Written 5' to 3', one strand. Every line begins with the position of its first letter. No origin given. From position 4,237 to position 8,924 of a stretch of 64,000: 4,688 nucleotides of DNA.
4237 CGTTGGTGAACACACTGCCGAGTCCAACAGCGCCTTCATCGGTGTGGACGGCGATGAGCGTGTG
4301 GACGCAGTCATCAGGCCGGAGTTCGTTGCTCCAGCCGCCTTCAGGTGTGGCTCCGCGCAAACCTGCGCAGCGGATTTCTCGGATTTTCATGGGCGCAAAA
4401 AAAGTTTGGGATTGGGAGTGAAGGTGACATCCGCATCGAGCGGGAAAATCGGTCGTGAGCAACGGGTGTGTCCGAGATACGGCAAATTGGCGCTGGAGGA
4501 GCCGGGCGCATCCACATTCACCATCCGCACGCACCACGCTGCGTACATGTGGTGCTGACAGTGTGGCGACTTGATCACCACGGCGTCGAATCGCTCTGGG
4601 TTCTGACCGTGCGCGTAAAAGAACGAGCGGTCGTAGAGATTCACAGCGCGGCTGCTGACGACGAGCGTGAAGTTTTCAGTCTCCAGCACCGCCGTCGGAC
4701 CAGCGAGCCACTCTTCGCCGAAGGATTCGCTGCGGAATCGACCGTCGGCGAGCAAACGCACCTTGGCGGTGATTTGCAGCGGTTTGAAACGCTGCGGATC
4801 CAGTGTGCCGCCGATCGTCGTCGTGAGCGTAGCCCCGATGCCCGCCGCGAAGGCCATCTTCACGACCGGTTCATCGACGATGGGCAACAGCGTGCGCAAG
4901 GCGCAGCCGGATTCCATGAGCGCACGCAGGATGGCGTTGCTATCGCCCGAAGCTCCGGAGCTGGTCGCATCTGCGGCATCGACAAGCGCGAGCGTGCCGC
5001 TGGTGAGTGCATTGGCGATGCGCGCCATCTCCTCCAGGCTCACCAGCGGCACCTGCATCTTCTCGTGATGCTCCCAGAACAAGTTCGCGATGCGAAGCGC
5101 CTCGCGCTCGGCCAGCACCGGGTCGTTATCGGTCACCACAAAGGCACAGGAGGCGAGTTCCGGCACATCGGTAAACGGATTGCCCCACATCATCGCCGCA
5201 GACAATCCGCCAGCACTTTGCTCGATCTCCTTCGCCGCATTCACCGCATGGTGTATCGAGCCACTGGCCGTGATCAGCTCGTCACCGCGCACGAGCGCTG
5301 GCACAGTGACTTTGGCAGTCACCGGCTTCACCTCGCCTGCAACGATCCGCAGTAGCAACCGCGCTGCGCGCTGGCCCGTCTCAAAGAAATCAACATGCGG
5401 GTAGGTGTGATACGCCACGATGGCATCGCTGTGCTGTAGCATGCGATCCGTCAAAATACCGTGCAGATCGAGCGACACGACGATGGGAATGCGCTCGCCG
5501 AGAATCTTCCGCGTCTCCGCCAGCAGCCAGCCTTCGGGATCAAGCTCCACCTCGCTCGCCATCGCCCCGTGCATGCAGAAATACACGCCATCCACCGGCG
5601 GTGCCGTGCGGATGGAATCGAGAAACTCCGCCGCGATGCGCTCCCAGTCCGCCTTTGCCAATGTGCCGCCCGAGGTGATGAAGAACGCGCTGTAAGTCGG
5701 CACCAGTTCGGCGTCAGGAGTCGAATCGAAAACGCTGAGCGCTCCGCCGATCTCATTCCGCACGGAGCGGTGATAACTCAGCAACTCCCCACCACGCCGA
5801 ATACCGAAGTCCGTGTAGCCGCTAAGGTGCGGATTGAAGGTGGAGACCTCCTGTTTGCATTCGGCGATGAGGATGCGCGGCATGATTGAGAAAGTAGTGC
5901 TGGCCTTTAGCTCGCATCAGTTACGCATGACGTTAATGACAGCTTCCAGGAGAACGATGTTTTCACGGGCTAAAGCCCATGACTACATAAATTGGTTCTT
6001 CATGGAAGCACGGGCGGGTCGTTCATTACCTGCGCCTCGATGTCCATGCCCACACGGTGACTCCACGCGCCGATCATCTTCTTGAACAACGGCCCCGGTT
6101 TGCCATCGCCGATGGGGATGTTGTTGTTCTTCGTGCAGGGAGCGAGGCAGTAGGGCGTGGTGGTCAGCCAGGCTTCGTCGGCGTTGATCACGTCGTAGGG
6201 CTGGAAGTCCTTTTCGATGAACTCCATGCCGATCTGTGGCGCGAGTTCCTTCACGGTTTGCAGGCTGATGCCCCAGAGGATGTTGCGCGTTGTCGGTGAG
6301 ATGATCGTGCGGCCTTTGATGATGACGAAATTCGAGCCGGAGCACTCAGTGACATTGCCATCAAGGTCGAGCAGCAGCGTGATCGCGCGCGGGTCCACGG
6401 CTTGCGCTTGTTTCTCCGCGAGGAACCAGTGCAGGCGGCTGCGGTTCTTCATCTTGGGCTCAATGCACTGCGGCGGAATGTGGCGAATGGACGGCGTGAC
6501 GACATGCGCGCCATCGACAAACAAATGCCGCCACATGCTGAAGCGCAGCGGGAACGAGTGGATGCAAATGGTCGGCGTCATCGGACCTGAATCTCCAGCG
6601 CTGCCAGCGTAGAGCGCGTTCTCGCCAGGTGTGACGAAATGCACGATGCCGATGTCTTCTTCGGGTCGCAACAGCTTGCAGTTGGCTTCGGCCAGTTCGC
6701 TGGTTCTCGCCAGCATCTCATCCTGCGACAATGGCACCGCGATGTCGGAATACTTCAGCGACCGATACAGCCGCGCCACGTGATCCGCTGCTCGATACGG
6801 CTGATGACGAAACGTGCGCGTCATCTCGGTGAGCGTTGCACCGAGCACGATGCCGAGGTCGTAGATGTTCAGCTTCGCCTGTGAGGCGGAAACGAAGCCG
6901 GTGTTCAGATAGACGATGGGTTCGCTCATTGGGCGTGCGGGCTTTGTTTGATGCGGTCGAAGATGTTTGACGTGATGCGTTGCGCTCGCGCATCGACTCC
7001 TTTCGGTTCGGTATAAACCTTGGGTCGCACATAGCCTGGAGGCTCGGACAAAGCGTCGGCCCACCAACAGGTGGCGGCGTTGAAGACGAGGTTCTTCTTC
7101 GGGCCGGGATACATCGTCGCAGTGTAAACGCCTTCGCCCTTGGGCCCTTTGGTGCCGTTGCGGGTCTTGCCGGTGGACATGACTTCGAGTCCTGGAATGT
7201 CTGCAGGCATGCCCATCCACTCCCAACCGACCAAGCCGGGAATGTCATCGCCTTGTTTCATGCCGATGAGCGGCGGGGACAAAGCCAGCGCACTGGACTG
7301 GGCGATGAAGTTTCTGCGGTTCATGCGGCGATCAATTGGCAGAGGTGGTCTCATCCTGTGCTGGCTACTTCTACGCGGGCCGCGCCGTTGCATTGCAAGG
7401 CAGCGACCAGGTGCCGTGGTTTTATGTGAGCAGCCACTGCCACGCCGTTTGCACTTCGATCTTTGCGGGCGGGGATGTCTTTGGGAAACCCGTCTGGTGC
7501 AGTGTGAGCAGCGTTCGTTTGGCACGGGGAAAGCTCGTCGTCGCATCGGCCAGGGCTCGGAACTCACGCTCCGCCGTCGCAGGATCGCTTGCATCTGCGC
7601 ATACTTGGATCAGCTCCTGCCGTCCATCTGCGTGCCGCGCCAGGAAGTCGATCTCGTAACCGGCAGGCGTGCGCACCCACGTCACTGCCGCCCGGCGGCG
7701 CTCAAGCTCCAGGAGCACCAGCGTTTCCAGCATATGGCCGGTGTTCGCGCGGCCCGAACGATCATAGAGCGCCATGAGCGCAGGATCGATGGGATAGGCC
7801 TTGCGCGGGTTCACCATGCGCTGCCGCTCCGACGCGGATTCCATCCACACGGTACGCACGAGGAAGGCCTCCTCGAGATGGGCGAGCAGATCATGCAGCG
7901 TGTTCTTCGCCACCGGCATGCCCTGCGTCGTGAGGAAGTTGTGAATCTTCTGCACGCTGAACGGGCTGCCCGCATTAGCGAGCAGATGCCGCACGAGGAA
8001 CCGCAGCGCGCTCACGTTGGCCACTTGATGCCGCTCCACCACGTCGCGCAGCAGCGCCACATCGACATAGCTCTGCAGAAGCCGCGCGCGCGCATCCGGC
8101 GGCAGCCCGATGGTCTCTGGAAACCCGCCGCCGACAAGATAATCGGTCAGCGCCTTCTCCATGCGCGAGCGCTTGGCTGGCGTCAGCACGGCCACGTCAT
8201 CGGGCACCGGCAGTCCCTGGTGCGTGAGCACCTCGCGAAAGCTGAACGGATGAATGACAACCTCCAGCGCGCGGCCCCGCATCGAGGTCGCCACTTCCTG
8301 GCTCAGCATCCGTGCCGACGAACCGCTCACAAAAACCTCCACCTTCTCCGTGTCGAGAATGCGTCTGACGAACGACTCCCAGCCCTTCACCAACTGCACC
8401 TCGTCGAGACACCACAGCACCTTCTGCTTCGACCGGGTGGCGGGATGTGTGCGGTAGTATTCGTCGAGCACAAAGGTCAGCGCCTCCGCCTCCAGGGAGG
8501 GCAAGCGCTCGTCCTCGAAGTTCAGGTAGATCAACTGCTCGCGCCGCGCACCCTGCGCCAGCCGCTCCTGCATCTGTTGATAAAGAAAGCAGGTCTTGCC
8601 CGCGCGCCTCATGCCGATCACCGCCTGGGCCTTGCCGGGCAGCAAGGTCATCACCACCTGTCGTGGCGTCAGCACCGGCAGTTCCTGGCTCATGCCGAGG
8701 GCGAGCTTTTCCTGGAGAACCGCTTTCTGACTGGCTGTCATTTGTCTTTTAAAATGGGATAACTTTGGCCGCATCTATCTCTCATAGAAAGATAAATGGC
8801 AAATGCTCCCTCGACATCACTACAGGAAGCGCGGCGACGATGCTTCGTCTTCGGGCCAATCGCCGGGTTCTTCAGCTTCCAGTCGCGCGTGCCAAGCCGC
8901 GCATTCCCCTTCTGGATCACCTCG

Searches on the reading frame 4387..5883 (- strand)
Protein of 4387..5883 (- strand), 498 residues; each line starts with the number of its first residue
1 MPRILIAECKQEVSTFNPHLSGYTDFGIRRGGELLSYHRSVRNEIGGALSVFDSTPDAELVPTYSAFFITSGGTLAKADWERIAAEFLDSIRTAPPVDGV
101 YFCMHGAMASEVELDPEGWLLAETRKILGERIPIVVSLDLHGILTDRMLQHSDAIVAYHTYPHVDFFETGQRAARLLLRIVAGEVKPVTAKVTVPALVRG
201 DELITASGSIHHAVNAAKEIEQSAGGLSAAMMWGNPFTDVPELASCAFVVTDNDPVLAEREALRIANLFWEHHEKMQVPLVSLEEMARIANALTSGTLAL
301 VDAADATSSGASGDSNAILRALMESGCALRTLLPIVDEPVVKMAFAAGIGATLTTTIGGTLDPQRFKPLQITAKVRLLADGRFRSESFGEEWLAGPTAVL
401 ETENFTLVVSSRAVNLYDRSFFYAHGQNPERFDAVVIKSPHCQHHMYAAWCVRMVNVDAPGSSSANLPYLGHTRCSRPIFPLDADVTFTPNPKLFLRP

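Call 68: search_protein_families(library=pfam, proteins=[window:4387-5883:-], max_evalue=0.00001)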
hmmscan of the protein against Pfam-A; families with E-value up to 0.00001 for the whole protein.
window:4387-5883:- (498 aa): 2 families
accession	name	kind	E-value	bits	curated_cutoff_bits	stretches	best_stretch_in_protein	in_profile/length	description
PF07364.17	DUF1485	-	7e-80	268.8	22.8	1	3-288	1-287/290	Metallopeptidase family M81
PF07171.17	MlrC_C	-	1.1e-40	140.3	27.2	1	300-474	1-178/178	MlrC C-terminus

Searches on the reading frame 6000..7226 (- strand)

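Call 68: search_protein_families(library=pfam, proteins=[window:6000-7226:-], max_evalue=0.00001)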
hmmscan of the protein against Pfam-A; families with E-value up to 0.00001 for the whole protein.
window:6000-7226:- (408 aa): 1 family
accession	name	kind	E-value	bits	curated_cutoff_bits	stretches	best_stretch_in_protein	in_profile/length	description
PF01063.24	Aminotran_4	-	5e-34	118.5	28.5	1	132-365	2-221/223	Amino-transferase class IV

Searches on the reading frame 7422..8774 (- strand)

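Call 68: search_protein_families(library=pfam, proteins=[window:7422-8774:-], max_evalue=0.00001)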
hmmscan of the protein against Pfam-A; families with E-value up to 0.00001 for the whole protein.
window:7422-8774:- (450 aa): 2 families
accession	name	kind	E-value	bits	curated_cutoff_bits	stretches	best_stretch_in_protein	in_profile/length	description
PF13173.12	AAA_14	-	1.2e-32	113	27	1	48-183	3-129/129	AAA domain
PF13635.12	DUF4143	-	5.7e-15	55.8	28.1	1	243-393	2-159/160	Domain of unknown function (DUF4143)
